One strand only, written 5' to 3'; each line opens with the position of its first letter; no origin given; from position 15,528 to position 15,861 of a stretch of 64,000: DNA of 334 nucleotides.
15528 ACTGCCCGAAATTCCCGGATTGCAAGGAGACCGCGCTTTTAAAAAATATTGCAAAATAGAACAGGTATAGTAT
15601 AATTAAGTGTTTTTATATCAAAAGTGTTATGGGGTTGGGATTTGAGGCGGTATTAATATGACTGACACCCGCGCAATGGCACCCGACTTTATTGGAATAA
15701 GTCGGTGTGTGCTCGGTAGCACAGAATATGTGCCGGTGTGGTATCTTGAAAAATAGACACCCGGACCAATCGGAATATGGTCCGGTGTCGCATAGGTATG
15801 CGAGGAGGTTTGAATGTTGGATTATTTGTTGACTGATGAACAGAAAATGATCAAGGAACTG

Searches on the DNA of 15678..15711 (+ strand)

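Call 36: build_rna_model(alignment_id=A3, structure=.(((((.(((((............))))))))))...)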
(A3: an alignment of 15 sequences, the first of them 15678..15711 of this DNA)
Model R1 built from alignment A3 (15 sequences, 37 columns); structure: as given.
model positions 36; base pairs 10; branch points 0; effective number of sequences 15; information 1.077 bits per position. Calibrated on 0.2 Mb of random sequence (short: E-values are rough).
structure used (alignment columns):
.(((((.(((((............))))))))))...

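Call 37: search_with_rna_model(model_id=R1, source=window, max_evalue=10, filters=off)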
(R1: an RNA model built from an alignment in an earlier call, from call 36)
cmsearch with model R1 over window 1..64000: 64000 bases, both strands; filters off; matches with E-value up to 10: 14.
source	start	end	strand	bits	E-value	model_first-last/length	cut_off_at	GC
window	26240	26275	+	50.3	3.5e-11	1-36/36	no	0.67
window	15756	15791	+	42.2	5e-09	1-36/36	no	0.61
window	15678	15711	+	39.6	2.5e-08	1-36/36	no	0.5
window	24928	24960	+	37.5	9.1e-08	1-36/36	no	0.45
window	26152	26187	+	36.9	1.3e-07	1-36/36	no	0.64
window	26197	26229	+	31.5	3.5e-06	1-36/36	no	0.45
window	26238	26273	-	17.1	0.024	1-36/36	no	0.64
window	32864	32896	-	15.6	0.058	1-36/36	no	0.58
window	15754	15789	-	14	0.16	1-36/36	no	0.56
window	58507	58530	+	13.6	0.2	5-30/36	no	0.62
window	24757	24802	+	12.6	0.37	1-36/36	no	0.52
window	26195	26227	-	8.3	5.1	1-36/36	no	0.42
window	24926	24958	-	7.6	8.1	1-36/36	no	0.39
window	22898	22919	+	7.3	9.4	6-29/36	no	0.5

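Call 38: search_with_rna_model(model_id=R1, sources=[L004, L005, L006, L007, L008, L009, L010, L011, L012, L013, L014, L015, L016, L017, L018, L019, L020, L021, L022, L023, L024, L025, L026, L027, L028, L029, L030, L031, L032, L033, L034, L035, L036, L037, L038, L039, L040, L041, L042, L043, L044, L045, L046, L047, L048, L049, L050, L051, L052, L053, L054, L055, L056, L057, L058, L059, L060, L061, L062, L063, L064, L065, L066, L067, L068, L069, L070, L071, L072, L073, L074, L075, L076, L077, L078, L079, L080, L081, L082, L083, L084, L087], max_evalue=1, show_alignments=0)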
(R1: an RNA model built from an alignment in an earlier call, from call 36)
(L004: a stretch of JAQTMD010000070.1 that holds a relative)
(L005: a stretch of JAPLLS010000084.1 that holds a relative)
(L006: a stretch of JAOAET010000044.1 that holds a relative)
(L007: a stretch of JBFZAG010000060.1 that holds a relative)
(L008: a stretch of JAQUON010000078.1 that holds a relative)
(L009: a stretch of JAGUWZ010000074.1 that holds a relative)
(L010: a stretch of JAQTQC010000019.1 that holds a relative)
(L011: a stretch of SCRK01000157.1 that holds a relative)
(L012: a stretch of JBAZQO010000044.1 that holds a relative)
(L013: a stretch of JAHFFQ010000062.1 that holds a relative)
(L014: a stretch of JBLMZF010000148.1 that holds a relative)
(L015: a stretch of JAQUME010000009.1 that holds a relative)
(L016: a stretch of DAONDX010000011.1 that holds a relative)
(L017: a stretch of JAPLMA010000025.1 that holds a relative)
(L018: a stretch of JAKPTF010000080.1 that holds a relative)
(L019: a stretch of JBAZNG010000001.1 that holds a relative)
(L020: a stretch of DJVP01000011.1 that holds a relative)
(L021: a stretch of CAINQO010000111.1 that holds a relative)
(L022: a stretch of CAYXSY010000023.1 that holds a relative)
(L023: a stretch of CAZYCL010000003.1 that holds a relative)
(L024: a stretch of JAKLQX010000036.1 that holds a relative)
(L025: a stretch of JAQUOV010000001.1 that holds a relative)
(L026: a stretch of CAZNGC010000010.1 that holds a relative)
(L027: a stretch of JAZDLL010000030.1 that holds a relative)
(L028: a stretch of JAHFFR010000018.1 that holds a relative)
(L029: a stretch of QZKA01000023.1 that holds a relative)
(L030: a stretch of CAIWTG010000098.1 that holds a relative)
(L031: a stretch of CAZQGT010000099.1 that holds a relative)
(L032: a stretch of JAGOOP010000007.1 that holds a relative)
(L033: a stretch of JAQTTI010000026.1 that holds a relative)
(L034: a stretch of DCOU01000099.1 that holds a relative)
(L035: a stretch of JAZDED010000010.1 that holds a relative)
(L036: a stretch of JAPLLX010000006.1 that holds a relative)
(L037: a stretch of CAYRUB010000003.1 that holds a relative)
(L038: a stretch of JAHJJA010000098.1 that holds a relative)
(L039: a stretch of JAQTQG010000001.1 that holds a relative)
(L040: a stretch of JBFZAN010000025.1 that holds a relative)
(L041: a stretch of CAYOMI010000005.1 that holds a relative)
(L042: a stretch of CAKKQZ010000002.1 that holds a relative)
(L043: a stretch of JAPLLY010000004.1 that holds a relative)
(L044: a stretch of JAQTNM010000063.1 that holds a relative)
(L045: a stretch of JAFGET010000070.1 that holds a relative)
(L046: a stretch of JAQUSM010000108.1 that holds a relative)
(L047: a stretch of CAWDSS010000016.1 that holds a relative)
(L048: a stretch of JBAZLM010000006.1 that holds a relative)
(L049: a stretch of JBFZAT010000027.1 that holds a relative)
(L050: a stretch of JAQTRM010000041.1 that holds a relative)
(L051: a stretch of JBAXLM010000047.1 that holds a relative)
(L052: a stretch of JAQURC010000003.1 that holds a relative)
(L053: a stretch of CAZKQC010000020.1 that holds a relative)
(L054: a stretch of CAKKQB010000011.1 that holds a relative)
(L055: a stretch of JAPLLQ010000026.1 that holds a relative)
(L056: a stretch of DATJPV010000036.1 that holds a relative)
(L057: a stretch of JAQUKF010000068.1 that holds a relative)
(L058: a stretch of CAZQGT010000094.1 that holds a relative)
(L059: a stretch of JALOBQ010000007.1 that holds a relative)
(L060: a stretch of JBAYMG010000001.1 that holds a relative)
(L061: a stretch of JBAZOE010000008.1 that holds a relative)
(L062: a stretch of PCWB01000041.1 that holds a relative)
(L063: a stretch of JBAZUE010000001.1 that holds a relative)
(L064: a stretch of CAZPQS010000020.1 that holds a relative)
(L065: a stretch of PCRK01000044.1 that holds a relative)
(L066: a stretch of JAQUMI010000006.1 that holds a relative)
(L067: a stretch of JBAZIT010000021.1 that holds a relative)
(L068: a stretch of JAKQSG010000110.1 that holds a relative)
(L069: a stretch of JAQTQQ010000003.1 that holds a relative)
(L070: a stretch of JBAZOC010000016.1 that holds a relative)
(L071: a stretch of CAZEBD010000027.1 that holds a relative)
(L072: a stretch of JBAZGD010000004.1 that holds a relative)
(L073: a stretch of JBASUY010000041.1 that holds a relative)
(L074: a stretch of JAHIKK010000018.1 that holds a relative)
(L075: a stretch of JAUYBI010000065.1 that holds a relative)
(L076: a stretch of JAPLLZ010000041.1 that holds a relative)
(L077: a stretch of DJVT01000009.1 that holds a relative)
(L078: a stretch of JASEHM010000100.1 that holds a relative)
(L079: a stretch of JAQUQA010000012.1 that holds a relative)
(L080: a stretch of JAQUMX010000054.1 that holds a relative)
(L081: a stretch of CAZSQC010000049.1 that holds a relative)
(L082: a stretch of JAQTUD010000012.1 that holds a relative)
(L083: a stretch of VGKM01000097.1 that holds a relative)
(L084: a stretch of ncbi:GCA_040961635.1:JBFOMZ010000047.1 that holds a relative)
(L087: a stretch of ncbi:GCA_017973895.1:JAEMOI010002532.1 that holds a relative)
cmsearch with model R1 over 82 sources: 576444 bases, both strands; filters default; matches with E-value up to 1: 15.
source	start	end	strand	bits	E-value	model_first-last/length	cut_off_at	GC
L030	1554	1589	+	47.4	1.8e-09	1-36/36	no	0.64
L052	4182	4217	+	46.4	3.4e-09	1-36/36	no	0.64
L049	4191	4226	+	45.3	6.6e-09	1-36/36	no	0.61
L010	4182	4217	+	44.4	1.1e-08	1-36/36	no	0.61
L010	395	428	+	42.6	3.5e-08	1-36/36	no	0.71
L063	345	378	+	42.6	3.5e-08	1-36/36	no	0.71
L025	4270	4302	+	40.3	1.5e-07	1-36/36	no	0.55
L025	4192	4228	+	39.7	2.1e-07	1-36/36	no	0.54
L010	440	473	+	36.9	1.1e-06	1-36/36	no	0.65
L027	4220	4255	+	34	6.6e-06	1-36/36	no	0.58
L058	3838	3873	+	33.4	9.8e-06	1-36/36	no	0.53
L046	1243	1279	+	25.6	0.0012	1-36/36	no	0.59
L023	5027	5073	+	16.3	0.35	1-36/36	no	0.53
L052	4180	4217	-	15.6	0.55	1-36/36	no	0.61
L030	1552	1587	-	14.9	0.82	1-36/36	no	0.61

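Call 93: search_with_rna_model(model_id=R1, sources=[L088, L089, L090, L091, L092, L093, L094, L095, L096, L098, L100, L101, L102, L105, L107, L108, L109, L110, L111, L112, L113, L114, L116, L118, L119, L120, L122, L123, L124, L125, L126, L127, L130, L133, L134, L135, L137, L139, L141, L142, L143, L144, L145, L146, L147, L148, L150, L152, L154, L155, L157, L161, L162, L163, L164, L165, L166, L168, L169, L172, L173, L176, L178, L179, L180, L181, L183, L184, L187, L188, L189, L190, L191, L192, L193, L194, L195, L197, L199, L200, L201, L202, L203, L204, L205, L206, L207], max_evalue=0.001, make_alignment=true)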
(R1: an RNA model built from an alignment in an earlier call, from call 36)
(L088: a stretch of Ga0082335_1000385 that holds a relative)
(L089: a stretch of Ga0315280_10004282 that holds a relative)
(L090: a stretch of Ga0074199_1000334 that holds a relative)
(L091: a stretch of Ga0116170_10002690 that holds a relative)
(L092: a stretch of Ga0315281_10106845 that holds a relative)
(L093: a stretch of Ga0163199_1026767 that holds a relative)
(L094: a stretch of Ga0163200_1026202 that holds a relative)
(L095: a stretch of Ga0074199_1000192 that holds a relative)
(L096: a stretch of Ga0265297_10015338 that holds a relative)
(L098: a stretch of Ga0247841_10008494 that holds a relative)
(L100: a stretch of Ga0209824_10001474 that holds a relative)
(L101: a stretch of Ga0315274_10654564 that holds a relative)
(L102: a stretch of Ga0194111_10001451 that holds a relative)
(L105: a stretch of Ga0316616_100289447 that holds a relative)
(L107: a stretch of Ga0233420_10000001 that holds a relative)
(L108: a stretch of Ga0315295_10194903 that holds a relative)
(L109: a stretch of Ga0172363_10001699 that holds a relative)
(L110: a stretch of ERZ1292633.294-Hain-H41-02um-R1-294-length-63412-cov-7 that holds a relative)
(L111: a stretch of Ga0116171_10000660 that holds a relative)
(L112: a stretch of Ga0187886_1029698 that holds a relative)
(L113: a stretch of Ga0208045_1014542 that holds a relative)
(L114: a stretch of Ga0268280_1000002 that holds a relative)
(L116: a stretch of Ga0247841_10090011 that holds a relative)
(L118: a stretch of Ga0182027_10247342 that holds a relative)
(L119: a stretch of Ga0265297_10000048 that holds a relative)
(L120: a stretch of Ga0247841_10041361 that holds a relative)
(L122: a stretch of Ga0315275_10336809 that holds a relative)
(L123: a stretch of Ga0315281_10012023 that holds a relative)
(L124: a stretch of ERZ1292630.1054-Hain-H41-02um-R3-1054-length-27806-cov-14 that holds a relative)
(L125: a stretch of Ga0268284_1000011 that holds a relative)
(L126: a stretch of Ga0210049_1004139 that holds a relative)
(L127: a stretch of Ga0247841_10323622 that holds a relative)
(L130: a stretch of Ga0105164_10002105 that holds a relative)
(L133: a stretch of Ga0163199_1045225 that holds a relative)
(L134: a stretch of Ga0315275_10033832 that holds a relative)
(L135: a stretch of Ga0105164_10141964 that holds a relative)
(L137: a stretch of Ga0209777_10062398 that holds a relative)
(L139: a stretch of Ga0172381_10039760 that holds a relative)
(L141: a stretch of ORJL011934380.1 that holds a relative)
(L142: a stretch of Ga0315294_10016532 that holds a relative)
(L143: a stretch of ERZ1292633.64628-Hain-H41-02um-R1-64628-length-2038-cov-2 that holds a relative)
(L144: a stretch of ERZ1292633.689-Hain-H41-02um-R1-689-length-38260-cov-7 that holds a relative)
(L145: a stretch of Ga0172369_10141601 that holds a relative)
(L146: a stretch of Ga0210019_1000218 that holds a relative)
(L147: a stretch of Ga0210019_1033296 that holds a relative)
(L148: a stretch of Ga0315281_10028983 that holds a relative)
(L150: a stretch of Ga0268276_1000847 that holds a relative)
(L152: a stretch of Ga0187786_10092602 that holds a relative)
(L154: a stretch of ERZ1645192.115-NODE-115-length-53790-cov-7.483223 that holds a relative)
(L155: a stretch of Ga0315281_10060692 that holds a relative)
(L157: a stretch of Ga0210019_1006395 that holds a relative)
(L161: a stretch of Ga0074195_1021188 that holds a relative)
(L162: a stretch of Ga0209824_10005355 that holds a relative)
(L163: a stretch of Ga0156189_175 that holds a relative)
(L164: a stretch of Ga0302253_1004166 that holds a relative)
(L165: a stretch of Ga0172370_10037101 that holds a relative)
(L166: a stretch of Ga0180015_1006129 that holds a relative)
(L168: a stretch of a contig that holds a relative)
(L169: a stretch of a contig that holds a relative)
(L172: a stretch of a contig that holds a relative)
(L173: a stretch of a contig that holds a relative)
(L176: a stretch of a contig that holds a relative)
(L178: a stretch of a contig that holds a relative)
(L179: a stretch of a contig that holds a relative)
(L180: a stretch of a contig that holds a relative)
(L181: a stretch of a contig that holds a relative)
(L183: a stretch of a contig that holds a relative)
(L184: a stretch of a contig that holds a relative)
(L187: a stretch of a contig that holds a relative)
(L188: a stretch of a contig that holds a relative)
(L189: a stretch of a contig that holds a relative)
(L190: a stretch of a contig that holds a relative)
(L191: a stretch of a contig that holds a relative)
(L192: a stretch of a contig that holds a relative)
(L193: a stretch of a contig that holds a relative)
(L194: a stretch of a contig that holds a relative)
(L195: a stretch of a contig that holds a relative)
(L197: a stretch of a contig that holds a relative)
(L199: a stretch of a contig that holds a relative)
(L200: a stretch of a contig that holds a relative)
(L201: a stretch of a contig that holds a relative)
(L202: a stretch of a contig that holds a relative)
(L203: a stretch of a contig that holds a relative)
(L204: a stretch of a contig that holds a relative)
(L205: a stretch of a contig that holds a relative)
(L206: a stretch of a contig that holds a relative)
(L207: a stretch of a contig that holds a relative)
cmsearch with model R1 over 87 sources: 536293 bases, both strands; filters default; matches with E-value up to 0.001: 117.
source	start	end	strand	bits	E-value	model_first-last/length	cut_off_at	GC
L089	1818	1853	+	50.6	2.4e-10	1-36/36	no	0.61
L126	10537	10572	+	50.6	2.4e-10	1-36/36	no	0.61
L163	2392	2427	+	50.6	2.4e-10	1-36/36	no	0.61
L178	569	604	-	50.6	2.4e-10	1-36/36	no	0.61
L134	1865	1900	+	49.7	4.2e-10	1-36/36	no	0.64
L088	527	562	-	49.7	4.3e-10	1-36/36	no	0.58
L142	5145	5180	+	49.6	4.5e-10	1-36/36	no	0.61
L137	1457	1492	-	49.5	4.7e-10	1-36/36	no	0.61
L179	5771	5806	+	49.5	4.9e-10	1-36/36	no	0.61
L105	50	85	+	48.5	8.5e-10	1-36/36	no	0.61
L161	177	212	+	48.5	8.9e-10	1-36/36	no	0.61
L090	3130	3165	-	48.5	9e-10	1-36/36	no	0.61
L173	2213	2248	+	48.5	9e-10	1-36/36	no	0.61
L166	605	640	+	48.1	1.1e-09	1-36/36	no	0.64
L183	691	726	+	48.1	1.1e-09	1-36/36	no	0.64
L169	1623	1658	-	48.1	1.1e-09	1-36/36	no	0.58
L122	1278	1313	+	47.4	1.7e-09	1-36/36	no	0.61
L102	9907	9942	+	47.1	2e-09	1-36/36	no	0.61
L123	4249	4284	+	47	2.3e-09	1-36/36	no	0.56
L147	2839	2874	+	46.7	2.7e-09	1-36/36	no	0.67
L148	5175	5210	-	46.5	3.1e-09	1-36/36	no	0.58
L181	1282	1317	+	46.3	3.3e-09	1-36/36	no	0.64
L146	692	727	-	46.3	3.3e-09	1-36/36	no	0.64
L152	93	128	+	46.3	3.3e-09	1-36/36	no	0.58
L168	12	47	-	46.3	3.4e-09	1-36/36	no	0.67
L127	203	238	+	46.3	3.4e-09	1-36/36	no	0.64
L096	7955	7990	-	46.2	3.7e-09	1-36/36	no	0.56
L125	2509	2544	+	46.1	3.7e-09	1-36/36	no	0.64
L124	6340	6375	-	46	4.1e-09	1-36/36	no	0.58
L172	10857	10892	-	45.8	4.6e-09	1-36/36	no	0.67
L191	11245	11280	+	45.6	5.1e-09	1-36/36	no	0.67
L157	886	921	+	45.5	5.5e-09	1-36/36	no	0.56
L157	933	968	+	45.5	5.5e-09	1-36/36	no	0.56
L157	980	1015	+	45.5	5.5e-09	1-36/36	no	0.56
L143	739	772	+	45.4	5.9e-09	1-36/36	no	0.65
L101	177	211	+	45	7.6e-09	1-36/36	no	0.63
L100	4331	4366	-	44.9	7.8e-09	1-36/36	no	0.64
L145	145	180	+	44.8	8.5e-09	1-36/36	no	0.61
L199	53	88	+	44.7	9e-09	1-36/36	no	0.69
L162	1496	1531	+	44.5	1e-08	1-36/36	no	0.58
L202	4111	4146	-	44.2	1.2e-08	1-36/36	no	0.56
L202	4158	4193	-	44.2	1.3e-08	1-36/36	no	0.47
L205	1018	1053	-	44.1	1.3e-08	1-36/36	no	0.61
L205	1066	1101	-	44.1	1.3e-08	1-36/36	no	0.61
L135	577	612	+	43.9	1.5e-08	1-36/36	no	0.64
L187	3877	3912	+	43.9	1.5e-08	1-36/36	no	0.64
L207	2087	2123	+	43.8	1.5e-08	1-36/36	no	0.62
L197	3029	3064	-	43.7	1.6e-08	1-36/36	no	0.61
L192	1030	1065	+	43.6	1.8e-08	1-36/36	no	0.61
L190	2623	2658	+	43.6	1.8e-08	1-36/36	no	0.64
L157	1474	1509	+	43.5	1.8e-08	1-36/36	no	0.67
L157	1593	1628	+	43.5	1.8e-08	1-36/36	no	0.67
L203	7113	7148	-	43.5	1.9e-08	1-36/36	no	0.67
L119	2202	2237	+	43.4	2e-08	1-36/36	no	0.64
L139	3920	3955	-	43.4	2e-08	1-36/36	no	0.56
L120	4254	4289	-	43.2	2.2e-08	1-36/36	no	0.64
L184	4810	4846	+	42.3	4e-08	1-36/36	no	0.62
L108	151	185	+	42.3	4e-08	1-36/36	no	0.57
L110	13356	13391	+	42.2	4.3e-08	1-36/36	no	0.61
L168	403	438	-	42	4.6e-08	1-36/36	no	0.64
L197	106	141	-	42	4.7e-08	1-36/36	no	0.5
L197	2982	3017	-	42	4.7e-08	1-36/36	no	0.5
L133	1524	1559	-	42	4.7e-08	1-36/36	no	0.58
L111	5673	5708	-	41.9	5.1e-08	1-36/36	no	0.64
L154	11435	11470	-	41.4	6.8e-08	1-36/36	no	0.64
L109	8512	8548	+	41.1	8e-08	1-36/36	no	0.57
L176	8407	8442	-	41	8.8e-08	1-36/36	no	0.67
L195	7315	7351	+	40.9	9.1e-08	1-36/36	no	0.62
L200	10821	10856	-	40.9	9.1e-08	1-36/36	no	0.61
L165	4067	4102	-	40.7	1e-07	1-36/36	no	0.69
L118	2004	2039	-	40.5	1.2e-07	1-36/36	no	0.56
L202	4206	4241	-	40.5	1.2e-07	1-36/36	no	0.58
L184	1147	1183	+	40.3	1.3e-07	1-36/36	no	0.62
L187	1366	1401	+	40.3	1.3e-07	1-36/36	no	0.61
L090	3084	3119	-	40.1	1.5e-07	1-36/36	no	0.58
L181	5616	5651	+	39.6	2e-07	1-36/36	no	0.61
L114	1016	1051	+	39.6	2.1e-07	1-36/36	no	0.53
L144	12025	12060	+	39.4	2.3e-07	1-36/36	no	0.69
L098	9766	9801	+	39.1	2.7e-07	1-36/36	no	0.56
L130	674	709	-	39.1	2.8e-07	1-36/36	no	0.61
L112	2171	2204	+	38.7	3.6e-07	1-36/36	no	0.68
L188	1930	1966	-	38.4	4.3e-07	1-36/36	no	0.65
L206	3286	3321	+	37.7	6.6e-07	1-36/36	no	0.56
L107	6487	6522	+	37.4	7.9e-07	1-36/36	no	0.58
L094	664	699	+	37.2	8.9e-07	1-36/36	no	0.56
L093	114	149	+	37.1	9.7e-07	1-36/36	no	0.64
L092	1020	1055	-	37.1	9.7e-07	1-36/36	no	0.64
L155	2549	2584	-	37.1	9.7e-07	1-36/36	no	0.64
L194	114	149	+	37.1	9.7e-07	1-36/36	no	0.64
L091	5457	5492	-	37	1e-06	1-36/36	no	0.56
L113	1012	1047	-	36.1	1.7e-06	1-36/36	no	0.61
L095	3225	3260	-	35.8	2e-06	1-36/36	no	0.67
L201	2280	2315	-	35.8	2.1e-06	1-36/36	no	0.58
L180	2251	2286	-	35.7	2.3e-06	1-36/36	no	0.67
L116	185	221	+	35.3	2.9e-06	1-36/36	no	0.57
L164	4520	4556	-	35.3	2.9e-06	1-36/36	no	0.59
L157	690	725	+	34.5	4.6e-06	1-36/36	no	0.58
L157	5511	5546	-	34.5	4.6e-06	1-36/36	no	0.58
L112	2216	2248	+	34.5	4.6e-06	1-36/36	no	0.55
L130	11090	11125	+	33.6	8.3e-06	1-36/36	no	0.69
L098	4272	4308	+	33.2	1e-05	1-36/36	no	0.57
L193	5916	5952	-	32.6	1.5e-05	1-36/36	no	0.62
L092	58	90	-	32.6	1.5e-05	1-36/36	no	0.48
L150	6123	6155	+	32.5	1.6e-05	1-36/36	no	0.61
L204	94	129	-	32.3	1.8e-05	1-36/36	no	0.56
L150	6169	6204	+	31.7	2.6e-05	1-36/36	no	0.64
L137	2239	2271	-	31.3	3.3e-05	1-36/36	no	0.73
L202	4253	4288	-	31.2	3.6e-05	1-36/36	no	0.61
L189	2805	2840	+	31.1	3.8e-05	1-36/36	no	0.61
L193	9161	9237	+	30.3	6.2e-05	1-36/36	no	0.6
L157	5289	5324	-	29.4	0.0001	1-36/36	no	0.47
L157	5338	5373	-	29.4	0.0001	1-36/36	no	0.47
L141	141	177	+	29.2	0.00012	1-36/36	no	0.62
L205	1114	1146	-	29.2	0.00012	1-36/36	no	0.76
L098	4231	4266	-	27.8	0.00027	1-36/36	no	0.67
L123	10062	10094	+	27.1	0.00043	1-36/36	no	0.52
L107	12229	12261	+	26.6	0.00059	1-36/36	no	0.58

Alignment A6: 117 matches aligned to the model, 83 columns, each read 5' to 3' on its own strand. Consensus structure (alignment columns), stored with it:
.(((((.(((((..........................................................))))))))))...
